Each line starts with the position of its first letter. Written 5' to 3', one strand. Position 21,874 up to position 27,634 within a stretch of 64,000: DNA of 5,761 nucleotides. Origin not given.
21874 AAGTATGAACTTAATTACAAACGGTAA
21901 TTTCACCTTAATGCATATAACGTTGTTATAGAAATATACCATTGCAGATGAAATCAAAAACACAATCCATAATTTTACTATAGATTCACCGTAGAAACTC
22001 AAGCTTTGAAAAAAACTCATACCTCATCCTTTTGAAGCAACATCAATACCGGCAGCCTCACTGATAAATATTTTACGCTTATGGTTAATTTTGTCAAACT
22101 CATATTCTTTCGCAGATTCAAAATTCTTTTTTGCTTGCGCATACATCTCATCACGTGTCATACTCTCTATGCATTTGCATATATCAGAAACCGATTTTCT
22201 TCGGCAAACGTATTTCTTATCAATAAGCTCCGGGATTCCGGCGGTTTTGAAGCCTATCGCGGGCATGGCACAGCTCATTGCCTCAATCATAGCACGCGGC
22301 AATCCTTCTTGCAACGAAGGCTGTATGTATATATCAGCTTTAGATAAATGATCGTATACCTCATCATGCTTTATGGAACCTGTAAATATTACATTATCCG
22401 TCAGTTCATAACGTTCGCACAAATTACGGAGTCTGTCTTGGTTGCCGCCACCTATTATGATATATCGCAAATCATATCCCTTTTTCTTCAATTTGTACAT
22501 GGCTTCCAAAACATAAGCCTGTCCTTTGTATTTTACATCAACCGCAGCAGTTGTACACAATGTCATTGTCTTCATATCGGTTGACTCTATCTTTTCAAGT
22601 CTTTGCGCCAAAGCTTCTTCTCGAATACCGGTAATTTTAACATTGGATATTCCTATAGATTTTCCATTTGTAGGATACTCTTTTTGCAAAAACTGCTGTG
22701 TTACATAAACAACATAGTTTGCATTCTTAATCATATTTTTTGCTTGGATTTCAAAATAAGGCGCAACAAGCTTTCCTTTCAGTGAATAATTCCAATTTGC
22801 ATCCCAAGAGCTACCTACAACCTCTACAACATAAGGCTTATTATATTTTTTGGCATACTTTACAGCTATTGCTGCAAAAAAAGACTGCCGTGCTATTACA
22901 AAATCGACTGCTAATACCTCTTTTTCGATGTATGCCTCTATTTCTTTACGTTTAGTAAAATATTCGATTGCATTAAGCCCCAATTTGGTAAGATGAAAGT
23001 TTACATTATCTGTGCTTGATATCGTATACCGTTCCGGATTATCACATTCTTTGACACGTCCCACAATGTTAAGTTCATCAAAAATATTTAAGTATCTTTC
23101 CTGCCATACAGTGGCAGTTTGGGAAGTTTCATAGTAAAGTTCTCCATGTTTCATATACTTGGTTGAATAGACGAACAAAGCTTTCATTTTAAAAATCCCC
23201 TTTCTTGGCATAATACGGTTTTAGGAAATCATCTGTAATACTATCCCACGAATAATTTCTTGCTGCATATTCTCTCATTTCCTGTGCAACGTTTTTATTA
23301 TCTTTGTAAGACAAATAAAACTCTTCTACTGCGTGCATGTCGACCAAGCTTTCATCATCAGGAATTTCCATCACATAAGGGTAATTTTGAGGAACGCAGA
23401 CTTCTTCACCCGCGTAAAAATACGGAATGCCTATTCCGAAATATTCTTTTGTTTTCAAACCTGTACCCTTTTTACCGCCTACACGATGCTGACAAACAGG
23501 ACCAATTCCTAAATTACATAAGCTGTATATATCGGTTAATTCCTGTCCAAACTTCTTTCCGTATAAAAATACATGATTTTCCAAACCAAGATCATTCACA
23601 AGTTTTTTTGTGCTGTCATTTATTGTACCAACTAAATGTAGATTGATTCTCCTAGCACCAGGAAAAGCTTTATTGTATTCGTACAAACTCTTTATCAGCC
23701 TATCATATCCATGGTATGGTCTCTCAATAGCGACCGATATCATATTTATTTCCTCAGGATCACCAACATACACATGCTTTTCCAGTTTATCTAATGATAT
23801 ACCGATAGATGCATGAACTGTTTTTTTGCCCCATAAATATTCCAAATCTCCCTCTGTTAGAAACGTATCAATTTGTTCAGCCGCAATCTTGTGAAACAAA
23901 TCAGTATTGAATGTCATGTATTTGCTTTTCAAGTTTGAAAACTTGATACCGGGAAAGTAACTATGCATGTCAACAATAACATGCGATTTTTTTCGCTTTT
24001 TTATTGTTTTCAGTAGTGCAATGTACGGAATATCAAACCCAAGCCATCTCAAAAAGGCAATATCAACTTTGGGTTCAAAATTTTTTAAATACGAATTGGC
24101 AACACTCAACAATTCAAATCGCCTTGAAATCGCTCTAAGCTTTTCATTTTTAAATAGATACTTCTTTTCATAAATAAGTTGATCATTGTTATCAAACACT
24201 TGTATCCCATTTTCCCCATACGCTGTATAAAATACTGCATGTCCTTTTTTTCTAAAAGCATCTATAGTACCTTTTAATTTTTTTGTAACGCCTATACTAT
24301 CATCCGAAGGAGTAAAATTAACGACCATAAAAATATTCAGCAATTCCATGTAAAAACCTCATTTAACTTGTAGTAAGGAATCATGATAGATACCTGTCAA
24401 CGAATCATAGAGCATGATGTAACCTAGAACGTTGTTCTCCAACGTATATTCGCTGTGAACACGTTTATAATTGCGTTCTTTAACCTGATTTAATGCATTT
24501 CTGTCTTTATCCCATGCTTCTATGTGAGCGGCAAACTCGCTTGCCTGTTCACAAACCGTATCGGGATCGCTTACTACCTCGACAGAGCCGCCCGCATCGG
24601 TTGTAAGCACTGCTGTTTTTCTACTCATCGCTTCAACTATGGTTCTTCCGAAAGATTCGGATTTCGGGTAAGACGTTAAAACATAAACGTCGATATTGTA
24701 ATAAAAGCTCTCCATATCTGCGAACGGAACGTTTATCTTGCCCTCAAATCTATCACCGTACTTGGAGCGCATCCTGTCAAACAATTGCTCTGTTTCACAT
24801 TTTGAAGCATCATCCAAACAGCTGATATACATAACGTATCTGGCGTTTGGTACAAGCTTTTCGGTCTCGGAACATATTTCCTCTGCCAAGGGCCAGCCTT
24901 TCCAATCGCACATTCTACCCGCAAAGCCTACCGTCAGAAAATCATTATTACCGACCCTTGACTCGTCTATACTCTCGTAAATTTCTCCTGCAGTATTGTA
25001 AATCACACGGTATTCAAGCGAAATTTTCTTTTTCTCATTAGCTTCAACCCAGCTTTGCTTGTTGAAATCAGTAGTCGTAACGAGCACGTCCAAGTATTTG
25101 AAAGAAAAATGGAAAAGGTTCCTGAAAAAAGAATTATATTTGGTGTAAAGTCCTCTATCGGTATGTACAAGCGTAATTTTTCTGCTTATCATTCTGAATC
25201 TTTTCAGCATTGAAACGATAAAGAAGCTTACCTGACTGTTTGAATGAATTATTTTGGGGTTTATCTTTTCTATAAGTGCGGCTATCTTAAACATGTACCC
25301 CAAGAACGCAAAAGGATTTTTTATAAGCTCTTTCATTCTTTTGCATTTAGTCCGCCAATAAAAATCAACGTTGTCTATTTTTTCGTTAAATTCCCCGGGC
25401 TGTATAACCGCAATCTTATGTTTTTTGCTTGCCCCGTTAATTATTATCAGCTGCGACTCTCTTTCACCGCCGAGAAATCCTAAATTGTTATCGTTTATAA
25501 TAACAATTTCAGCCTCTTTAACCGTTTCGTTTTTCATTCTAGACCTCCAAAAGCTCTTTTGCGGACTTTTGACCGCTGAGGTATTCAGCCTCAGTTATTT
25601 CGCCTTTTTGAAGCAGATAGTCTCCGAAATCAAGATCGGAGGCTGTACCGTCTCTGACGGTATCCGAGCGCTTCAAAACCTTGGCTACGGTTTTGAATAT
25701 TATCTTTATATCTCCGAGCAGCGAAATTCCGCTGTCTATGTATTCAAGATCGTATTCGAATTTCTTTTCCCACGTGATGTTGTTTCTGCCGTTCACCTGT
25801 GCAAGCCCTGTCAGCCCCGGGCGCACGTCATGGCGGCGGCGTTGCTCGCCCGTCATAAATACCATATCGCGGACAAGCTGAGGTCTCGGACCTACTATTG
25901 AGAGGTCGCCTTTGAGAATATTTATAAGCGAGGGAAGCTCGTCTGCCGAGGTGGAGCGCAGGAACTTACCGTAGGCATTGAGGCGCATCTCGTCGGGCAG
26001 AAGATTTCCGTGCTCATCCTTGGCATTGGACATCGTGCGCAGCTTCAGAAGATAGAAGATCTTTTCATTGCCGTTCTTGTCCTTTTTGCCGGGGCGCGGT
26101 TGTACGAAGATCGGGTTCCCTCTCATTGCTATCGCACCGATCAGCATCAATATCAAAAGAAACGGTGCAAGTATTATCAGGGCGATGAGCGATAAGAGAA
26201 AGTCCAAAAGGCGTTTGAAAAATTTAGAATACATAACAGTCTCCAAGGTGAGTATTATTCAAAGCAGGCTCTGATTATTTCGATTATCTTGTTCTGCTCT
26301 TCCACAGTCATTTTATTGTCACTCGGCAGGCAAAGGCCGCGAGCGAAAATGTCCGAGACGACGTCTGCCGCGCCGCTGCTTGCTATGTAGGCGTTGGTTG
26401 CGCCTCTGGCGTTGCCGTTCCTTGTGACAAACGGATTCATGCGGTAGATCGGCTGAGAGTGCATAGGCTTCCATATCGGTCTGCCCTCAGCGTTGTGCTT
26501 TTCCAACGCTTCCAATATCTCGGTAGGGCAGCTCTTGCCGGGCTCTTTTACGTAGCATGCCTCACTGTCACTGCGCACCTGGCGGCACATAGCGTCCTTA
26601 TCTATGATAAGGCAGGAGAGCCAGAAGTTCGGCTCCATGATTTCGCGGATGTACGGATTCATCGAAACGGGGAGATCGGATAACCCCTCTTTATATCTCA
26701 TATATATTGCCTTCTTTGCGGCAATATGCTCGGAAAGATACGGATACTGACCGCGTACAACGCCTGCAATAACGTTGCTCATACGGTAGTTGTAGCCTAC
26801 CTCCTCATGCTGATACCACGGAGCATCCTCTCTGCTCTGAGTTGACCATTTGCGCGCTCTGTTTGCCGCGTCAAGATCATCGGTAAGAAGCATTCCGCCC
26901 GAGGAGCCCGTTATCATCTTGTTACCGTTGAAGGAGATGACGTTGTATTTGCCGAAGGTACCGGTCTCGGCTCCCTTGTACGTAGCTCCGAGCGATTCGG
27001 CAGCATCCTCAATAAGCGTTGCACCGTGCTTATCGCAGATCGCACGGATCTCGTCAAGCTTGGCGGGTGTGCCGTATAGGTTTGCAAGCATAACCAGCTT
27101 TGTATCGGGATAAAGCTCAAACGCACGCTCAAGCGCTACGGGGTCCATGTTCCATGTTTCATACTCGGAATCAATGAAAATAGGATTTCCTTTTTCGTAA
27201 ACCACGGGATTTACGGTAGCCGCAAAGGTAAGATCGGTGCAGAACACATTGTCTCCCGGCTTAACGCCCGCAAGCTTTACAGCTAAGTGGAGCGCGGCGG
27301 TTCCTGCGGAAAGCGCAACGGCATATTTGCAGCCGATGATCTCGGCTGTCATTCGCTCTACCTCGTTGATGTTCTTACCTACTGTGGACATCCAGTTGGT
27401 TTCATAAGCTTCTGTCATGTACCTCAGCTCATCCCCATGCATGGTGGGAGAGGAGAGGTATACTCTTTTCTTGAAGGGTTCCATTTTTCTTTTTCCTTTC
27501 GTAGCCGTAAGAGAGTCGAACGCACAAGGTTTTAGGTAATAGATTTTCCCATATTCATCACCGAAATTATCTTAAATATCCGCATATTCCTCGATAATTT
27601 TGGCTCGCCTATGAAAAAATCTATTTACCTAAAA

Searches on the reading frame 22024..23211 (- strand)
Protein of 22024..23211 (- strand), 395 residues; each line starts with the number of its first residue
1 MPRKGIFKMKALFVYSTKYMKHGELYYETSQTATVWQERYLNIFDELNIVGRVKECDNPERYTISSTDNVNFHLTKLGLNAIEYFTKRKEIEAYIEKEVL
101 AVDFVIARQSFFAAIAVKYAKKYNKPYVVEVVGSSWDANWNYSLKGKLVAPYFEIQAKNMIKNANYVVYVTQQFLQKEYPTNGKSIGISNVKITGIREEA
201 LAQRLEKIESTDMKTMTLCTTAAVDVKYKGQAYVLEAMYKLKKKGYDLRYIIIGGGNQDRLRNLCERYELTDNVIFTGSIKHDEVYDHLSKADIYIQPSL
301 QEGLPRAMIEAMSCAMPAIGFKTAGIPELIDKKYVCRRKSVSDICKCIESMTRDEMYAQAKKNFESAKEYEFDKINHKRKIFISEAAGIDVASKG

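Call 5: search_protein_families(library=pfam, proteins=[window:22024-23211:-])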
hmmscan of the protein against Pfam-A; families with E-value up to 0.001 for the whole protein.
window:22024-23211:- (395 aa): 5 families
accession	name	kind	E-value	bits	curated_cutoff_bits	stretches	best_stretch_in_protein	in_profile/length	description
PF00534.26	Glycos_transf_1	-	6.7e-30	104.3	26.4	1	223-363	22-168/172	Glycosyl transferases group 1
PF13692.12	Glyco_trans_1_4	-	7.4e-26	91.5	27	1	218-352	4-140/142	Glycosyl transferases group 1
PF20706.3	GT4-conflict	-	4.5e-07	29.6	26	1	102-357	82-342/385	Family 4 Glycosyltransferase in conflict systems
PF10087.14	DUF2325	-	8.9e-05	23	33.6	0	75-128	20-77/94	Uncharacterized protein conserved in bacteria (DUF2325)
PF13524.12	Glyco_trans_1_2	-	0.00087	19.7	25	0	241-358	9-118/144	Glycosyl transferase-like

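Call 6: search_protein_families(library=ncbifam, proteins=[window:22024-23211:-])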
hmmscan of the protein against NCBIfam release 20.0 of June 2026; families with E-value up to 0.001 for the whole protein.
window:22024-23211:- (395 aa): 26 families (the best 25 are shown)
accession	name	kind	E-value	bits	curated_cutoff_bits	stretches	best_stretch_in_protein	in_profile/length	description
NF041876.1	EPS_EpsE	equivalog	1.2e-27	97.2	400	1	158-359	156-366/389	exopolysaccharide biosynthesis GT4 family glycosyltransferase EpsE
NF047684.1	TeichurnBiosyTuaC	equivalog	1.9e-20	73.1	550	1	94-362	101-362/391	teichuronic acid biosynthesis protein TuaC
TIGR04005.1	wcaL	equivalog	3.6e-17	62.3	537.6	1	195-333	205-346/406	colanic acid biosynthesis glycosyltransferase WcaL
TIGR04157.1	glyco_rSAM_CFB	subfamily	2.4e-15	56.5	400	1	157-337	163-346/406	TIGR04157 family glycosyltransferase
TIGR03999.1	thiol_BshA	equivalog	7.2e-15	54.8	273.7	1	233-372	216-357/375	N-acetyl-alpha-D-glucosaminyl L-malate synthase BshA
TIGR03088.1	stp2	hypoth_equivalog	1.1e-12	47.8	409.05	1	229-359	207-343/374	TIGR03088 family PEP-CTERM/XrtA system glycosyltransferase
TIGR04063.1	stp3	hypoth_equivalog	1e-09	37.8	442.05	1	226-304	223-302/397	TIGR04063 family PEP-CTERM/XrtA system glycosyltransferase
NF038298.1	EPS_HpsO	equivalog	1.2e-09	37.5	575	1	226-360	211-358/388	hormogonium polysaccharide biosynthesis glycosyltransferase HpsO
NF038295.1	EPS_HpsP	equivalog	1.6e-09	37.3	550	1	107-356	100-354/388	hormogonium polysaccharide biosynthesis glycosyltransferase HpsP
NF050063.1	ProtGlycPglJ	equivalog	9.8e-09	34.9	500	1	216-380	195-358/363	N-acetylgalactosamine-N,N'-diacetylbacillosaminyl-diphospho-undecaprenol 4-alpha-N-acetylgalactosaminyltransferase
TIGR04047.1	MSMEG_0565_glyc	hypoth_equivalog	1.1e-08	34.6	259.85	1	229-372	206-360/373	MSMEG_0565 family glycosyltransferase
NF038229.1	Glyco4_Geo_Pelo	equivalog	1.2e-08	34.4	400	1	156-319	102-265/338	GPMC system family 4 glycosyltransferase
NF053513.1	Gtran_IagA_BgsA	equivalog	1.8e-08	33.8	460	1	113-379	56-324/333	LTA glycolipid anchor biosynthesis glycosyltransferase, IagA/BgsA family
NF038255.1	exopoly_VpsD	equivalog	7.4e-08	31.6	300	1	207-326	195-316/381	VpsD family glycosyltransferase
NF011726.0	PRK15179.1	equivalog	1.6e-07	30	733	1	209-329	511-629/694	Vi polysaccharide biosynthesis protein TviE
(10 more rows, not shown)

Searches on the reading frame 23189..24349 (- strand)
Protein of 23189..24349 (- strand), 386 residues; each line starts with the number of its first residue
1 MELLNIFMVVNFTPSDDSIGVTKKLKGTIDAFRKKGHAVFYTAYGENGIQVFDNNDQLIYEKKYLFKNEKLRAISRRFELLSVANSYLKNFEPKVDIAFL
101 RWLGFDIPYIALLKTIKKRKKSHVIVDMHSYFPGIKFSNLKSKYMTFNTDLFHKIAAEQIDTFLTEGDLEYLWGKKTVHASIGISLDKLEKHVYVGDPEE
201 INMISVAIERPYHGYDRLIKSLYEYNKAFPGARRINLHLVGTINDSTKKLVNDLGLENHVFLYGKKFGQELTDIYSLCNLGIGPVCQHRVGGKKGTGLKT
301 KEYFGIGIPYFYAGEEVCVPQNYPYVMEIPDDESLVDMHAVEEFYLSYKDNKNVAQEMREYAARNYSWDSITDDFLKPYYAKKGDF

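Call 5: search_protein_families(library=pfam, proteins=[window:23189-24349:-])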
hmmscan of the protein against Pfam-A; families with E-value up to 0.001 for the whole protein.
window:23189-24349:- (386 aa): 1 family
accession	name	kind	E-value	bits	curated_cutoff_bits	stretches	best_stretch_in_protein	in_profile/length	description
PF00534.26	Glycos_transf_1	-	0.00064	19.7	26.4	0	200-283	15-98/172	Glycosyl transferases group 1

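Call 6: search_protein_families(library=ncbifam, proteins=[window:23189-24349:-])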
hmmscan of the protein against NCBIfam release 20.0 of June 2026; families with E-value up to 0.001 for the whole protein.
window:23189-24349:- (386 aa): 0 families

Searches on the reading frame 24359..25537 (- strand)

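Call 5: search_protein_families(library=pfam, proteins=[window:24359-25537:-])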
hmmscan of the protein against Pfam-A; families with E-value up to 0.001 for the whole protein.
window:24359-25537:- (392 aa): 5 families
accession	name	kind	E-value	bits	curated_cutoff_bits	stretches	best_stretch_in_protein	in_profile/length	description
PF00534.26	Glycos_transf_1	-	9.2e-14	51.8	26.4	1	262-359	73-172/172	Glycosyl transferases group 1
PF13692.12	Glyco_trans_1_4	-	1.4e-11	45.3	27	1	202-341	3-138/142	Glycosyl transferases group 1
PF13439.12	Glyco_transf_4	-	2.3e-06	28.2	28.5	1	39-167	19-153/170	Glycosyltransferase Family 4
PF13477.12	Glyco_trans_4_2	-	2.6e-05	24.8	23.4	1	36-155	20-138/139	Glycosyl transferase 4-like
PF13524.12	Glyco_trans_1_2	-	0.00041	20.8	25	1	269-369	34-138/144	Glycosyl transferase-like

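Call 6: search_protein_families(library=ncbifam, proteins=[window:24359-25537:-])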
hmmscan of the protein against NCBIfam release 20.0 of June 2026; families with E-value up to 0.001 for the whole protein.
window:24359-25537:- (392 aa): 11 families
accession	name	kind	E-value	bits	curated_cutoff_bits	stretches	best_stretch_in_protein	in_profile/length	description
NF046085.1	XrtY_assoc_Gly1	equivalog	2.1e-09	36.8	400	1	281-381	284-385/387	XrtY-associated glycosyltransferase XYAG1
TIGR03999.1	thiol_BshA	equivalog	4.4e-09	35.7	273.7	1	274-380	265-373/375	N-acetyl-alpha-D-glucosaminyl L-malate synthase BshA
TIGR03088.1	stp2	hypoth_equivalog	2.9e-08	33.2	409.05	1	273-379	264-372/374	TIGR03088 family PEP-CTERM/XrtA system glycosyltransferase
TIGR04063.1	stp3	hypoth_equivalog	1.3e-07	30.8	442.05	1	196-381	209-396/397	TIGR04063 family PEP-CTERM/XrtA system glycosyltransferase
NF047684.1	TeichurnBiosyTuaC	equivalog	1.4e-07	30.8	550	1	203-378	222-387/391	teichuronic acid biosynthesis protein TuaC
NF038298.1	EPS_HpsO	equivalog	1.7e-06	27.1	575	1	282-368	287-375/388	hormogonium polysaccharide biosynthesis glycosyltransferase HpsO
NF041876.1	EPS_EpsE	equivalog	6.7e-06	25.6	400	1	280-367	294-383/389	exopolysaccharide biosynthesis GT4 family glycosyltransferase EpsE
TIGR02470.1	sucr_synth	equivalog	1e-05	23.9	810.4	1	293-367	653-735/784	sucrose synthase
NF038229.1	Glyco4_Geo_Pelo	equivalog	0.0002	20.5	400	1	250-380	208-336/338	GPMC system family 4 glycosyltransferase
TIGR03449.1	mycothiol_MshA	equivalog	0.0003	19.8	462.5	0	200-327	220-347/406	D-inositol-3-phosphate glycosyltransferase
TIGR02149.1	glgA_Coryne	subfamily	0.00089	18.5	302.4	0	202-360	206-370/391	glycogen synthase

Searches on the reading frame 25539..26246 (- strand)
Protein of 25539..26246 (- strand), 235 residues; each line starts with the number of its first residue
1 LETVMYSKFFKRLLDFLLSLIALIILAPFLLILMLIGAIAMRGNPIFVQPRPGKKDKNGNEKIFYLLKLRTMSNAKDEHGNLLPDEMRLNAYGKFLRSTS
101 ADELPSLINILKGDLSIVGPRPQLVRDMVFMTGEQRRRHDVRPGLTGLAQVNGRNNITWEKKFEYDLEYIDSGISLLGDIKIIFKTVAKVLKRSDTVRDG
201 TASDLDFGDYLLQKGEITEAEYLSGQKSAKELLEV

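Call 5: search_protein_families(library=pfam, proteins=[window:25539-26246:-])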
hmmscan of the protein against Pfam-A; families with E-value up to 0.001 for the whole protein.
window:25539-26246:- (235 aa): 1 family
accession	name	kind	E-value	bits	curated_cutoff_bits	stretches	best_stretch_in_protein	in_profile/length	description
PF02397.22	Bac_transf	-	2.2e-52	177.7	27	1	11-192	1-179/179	Bacterial sugar transferase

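Call 6: search_protein_families(library=ncbifam, proteins=[window:25539-26246:-])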
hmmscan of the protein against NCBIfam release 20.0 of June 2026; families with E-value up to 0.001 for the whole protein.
window:25539-26246:- (235 aa): 10 families
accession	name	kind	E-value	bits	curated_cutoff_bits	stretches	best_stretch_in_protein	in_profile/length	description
TIGR03025.1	EPS_sugtrans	subfamily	4.9e-56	190.8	295.55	1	7-194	254-442/445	exopolysaccharide biosynthesis polyprenyl glycosylphosphotransferase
TIGR03023.1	WcaJ_sugtrans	equivalog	3.9e-46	158.3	410.75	1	6-193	258-449/453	undecaprenyl-phosphate glucose phosphotransferase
TIGR03022.1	WbaP_sugtrans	subfamily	9.4e-42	143.8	403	1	8-194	256-453/456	undecaprenyl-phosphate galactose phosphotransferase WbaP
NF052601.1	undeca_RfbP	equivalog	4.4e-38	130.9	330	2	84-192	130-237/244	undecaprenyl-phosphate galactose phosphotransferase family protein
NF041877.1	EPS_EpsZ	equivalog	2.6e-35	121.9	800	1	10-192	265-454/459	exopolysaccharide biosynthesis polyisoprenyl-phosphate hexose-1-phosphate transferase EpsZ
TIGR03013.1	EpsB_2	subfamily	2.2e-32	112.7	393.35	1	5-191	249-437/443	TIGR03013 family XrtA/PEP-CTERM system glycosyltransferase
NF007518.0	PRK10124.1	equivalog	9.2e-32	110.4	684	1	8-189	271-456/464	undecaprenyl-phosphate glucose phosphotransferase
NF011751.0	PRK15204.1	equivalog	2.7e-26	92.2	907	1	7-194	276-473/476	undecaprenyl-phosphate galactose phosphotransferase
NF050817.1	PolSacchBiosHfsE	equivalog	5.6e-24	84.7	750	1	9-198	270-467/467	polysaccharide biosynthesis protein HfsE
NF045514.1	glycotran_HepC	equivalog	5e-15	55.4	140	1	7-129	113-218/220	heterocyst development glycosyltransferase HepC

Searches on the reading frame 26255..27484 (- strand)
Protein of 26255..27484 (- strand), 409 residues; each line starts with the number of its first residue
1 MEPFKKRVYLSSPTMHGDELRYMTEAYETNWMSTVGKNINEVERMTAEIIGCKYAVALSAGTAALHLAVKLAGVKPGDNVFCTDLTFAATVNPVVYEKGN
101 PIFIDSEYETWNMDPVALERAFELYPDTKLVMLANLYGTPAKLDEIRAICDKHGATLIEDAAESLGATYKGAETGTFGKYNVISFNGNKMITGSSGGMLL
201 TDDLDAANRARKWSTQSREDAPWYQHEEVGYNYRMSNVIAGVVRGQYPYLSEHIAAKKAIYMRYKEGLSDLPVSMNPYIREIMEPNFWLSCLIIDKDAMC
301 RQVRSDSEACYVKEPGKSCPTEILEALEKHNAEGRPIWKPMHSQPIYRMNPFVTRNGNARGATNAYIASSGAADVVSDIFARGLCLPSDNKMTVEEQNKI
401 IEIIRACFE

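Call 5: search_protein_families(library=pfam, proteins=[window:26255-27484:-])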
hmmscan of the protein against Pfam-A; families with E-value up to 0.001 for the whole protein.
window:26255-27484:- (409 aa): 4 families
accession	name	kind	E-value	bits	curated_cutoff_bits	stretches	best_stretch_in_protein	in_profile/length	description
PF01041.23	DegT_DnrJ_EryC1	-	1.5e-77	261.7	19.8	1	15-404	3-359/360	DegT/DnrJ/EryC1/StrS aminotransferase family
PF01212.27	Beta_elim_lyase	-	1e-08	35.3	27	1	37-168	32-176/288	Beta-eliminating lyase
PF00155.27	Aminotran_1_2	-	1.4e-06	28.2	19.7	1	43-162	48-187/361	Aminotransferase class I and II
PF00266.25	Aminotran_5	-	0.00013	21.6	21.5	1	35-167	41-182/371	Aminotransferase class-V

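Call 6: search_protein_families(library=ncbifam, proteins=[window:26255-27484:-])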
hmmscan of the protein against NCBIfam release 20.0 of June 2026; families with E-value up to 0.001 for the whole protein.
window:26255-27484:- (409 aa): 9 families
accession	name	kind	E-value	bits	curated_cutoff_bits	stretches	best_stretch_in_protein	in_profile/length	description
TIGR04181.1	NHT_00031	hypoth_equivalog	1.6e-93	313.5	420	1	8-353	1-341/359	LegC family aminotransferase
TIGR03588.1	PseC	equivalog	2.2e-55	188.1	423.5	1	16-349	10-338/380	UDP-4-amino-4,6-dideoxy-N-acetyl-beta-L-altrosamine transaminase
NF008658.2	PRK11658.1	equivalog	3.3e-42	144.5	631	1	9-276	6-279/379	UDP-4-amino-4-deoxy-L-arabinose aminotransferase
NF008687.0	PRK11706.1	equivalog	4.1e-39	134.4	375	1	9-273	3-272/375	dTDP-4-amino-4,6-dideoxygalactose transaminase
TIGR04427.1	PLP_DesI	equivalog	2.3e-38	132.3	650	1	3-273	16-282/390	dTDP-4-dehydro-6-deoxyglucose aminotransferase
NF011936.0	PRK15407.1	equivalog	4.5e-37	127.8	423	1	5-205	34-239/440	lipopolysaccharide biosynthesis protein RfbH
TIGR02379.1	ECA_wecE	subfamily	1.6e-31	109.5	434.85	1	11-271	5-271/376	dTDP-4-amino-4,6-dideoxy-D-glucose transaminase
NF000586.1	PRK00011.1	subfamily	1.5e-06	27.3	335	1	46-207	71-237/404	serine hydroxymethyltransferase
TIGR01977.1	am_tr_V_EF2568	hypoth_equivalog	7.3e-06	25.2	377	1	36-202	43-214/376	cysteine desulfurase family protein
